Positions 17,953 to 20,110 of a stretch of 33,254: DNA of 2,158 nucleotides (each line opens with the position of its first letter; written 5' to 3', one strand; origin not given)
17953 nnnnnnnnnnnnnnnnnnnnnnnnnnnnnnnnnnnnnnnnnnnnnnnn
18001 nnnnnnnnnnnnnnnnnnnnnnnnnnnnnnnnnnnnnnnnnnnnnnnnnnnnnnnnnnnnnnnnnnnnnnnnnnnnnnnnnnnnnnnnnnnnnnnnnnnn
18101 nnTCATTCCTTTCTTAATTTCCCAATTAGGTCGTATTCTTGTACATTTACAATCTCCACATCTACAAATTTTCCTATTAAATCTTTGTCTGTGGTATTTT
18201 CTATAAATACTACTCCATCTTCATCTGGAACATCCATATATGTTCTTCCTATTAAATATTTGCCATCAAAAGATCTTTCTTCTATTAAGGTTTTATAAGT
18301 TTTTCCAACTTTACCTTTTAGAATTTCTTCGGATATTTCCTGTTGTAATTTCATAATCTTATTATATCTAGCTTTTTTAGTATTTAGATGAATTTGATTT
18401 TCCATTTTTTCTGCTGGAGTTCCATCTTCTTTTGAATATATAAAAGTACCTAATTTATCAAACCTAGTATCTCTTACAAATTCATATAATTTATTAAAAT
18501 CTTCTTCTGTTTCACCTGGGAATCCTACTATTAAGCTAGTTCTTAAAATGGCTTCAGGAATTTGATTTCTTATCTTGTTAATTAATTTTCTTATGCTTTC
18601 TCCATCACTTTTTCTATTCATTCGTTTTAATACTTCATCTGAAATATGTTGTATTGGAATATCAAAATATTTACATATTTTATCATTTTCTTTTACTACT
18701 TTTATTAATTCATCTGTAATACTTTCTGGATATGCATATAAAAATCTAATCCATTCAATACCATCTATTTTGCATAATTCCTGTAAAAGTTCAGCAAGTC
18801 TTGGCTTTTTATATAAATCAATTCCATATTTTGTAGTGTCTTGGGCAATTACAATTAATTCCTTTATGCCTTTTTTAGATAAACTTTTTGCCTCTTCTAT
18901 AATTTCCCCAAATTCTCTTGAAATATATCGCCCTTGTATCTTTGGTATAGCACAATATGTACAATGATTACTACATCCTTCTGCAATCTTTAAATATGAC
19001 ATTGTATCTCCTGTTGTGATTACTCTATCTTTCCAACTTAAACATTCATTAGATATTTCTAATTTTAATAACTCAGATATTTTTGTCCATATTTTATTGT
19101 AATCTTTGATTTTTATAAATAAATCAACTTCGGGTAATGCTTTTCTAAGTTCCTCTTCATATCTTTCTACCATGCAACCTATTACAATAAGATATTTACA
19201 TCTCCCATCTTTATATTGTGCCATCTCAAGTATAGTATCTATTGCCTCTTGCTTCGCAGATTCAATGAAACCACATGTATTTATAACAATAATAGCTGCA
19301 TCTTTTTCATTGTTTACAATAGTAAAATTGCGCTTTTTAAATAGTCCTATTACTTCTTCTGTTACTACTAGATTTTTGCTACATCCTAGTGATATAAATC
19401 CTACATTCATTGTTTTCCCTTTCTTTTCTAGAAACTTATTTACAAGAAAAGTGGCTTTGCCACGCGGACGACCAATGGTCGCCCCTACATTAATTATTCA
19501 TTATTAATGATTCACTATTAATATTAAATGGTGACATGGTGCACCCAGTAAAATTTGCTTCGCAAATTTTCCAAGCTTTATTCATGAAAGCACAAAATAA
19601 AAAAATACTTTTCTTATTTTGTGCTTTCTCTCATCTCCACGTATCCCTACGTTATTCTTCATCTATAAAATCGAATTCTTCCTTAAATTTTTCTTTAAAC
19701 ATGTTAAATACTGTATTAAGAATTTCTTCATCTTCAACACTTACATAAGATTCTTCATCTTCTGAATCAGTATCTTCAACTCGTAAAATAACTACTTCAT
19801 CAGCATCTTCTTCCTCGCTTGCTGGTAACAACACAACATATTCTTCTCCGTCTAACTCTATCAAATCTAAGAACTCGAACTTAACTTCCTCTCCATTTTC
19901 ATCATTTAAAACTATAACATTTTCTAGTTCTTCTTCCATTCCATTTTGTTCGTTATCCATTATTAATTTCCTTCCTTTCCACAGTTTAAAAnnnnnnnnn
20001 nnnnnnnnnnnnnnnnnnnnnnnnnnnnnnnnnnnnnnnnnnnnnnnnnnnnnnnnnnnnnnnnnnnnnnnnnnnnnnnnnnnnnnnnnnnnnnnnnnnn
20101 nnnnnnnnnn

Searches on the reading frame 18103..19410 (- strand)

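Call 96: search_protein_families(library=pfam, proteins=[window:18103-19410:-], max_evalue=0.001)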
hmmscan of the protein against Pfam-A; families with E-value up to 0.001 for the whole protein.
window:18103-19410:- (435 aa): 4 families
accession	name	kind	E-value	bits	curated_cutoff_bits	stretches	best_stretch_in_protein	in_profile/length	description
PF04055.27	Radical_SAM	-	1.5e-27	97.2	29.5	1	142-312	3-166/166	Radical SAM superfamily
PF00919.26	UPF0004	-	5e-25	87.8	27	1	3-99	2-97/98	Uncharacterized protein family UPF0004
PF18693.7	TRAM_2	-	2.9e-17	63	27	1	368-431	1-61/63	TRAM domain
PF01938.26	TRAM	-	6.1e-08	32.9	21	1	367-432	3-60/61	TRAM domain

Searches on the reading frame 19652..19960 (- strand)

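Call 96: search_protein_families(library=pfam, proteins=[window:19652-19960:-], max_evalue=0.001)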
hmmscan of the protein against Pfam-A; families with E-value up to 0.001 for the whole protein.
window:19652-19960:- (102 aa): 1 family
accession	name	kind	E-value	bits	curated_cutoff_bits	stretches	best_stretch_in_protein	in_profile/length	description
PF06949.16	DUF1292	-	4.3e-17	63.2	24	1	21-92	1-74/75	Protein of unknown function (DUF1292)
